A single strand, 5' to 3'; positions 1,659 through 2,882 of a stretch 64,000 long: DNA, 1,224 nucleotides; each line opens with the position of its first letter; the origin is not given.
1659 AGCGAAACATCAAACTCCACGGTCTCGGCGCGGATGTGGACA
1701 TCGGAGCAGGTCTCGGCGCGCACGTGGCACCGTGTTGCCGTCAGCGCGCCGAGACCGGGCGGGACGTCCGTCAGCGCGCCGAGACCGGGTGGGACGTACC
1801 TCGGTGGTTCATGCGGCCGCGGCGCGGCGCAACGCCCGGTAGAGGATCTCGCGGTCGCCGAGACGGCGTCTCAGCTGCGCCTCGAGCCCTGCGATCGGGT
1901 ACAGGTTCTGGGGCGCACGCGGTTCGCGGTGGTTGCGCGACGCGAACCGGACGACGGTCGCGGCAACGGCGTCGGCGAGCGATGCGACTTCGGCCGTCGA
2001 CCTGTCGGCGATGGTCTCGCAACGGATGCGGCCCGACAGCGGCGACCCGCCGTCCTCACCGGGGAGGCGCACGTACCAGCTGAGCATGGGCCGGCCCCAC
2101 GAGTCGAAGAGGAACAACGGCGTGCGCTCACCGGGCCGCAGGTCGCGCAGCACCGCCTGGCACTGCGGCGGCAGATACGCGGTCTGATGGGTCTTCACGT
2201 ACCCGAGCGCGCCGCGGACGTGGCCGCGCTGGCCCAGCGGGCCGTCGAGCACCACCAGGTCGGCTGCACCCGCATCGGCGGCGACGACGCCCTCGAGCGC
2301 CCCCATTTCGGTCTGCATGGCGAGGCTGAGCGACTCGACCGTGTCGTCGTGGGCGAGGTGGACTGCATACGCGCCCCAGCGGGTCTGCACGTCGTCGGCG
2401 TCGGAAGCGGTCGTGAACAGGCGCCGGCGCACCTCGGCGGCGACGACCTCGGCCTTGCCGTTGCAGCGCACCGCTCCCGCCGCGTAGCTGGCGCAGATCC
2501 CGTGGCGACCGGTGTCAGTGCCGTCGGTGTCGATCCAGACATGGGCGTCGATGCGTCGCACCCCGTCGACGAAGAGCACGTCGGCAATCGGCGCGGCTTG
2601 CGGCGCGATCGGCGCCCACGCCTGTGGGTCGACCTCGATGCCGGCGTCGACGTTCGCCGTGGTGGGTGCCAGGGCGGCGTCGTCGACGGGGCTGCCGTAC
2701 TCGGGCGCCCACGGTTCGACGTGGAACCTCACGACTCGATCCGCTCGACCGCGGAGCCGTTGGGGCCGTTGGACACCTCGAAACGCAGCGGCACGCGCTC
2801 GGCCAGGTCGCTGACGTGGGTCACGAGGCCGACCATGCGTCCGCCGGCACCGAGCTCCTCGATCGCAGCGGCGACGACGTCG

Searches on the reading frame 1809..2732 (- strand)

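Call 96: search_protein_families(library=pfam, proteins=[window:1809-2732:-], max_evalue=0.01)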
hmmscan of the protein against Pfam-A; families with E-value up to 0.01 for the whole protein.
window:1809-2732:- (307 aa): 1 family
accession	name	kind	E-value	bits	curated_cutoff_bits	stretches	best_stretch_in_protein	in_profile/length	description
PF09376.16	NurA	-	0.0049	16.8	21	0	80-277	19-245/254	NurA domain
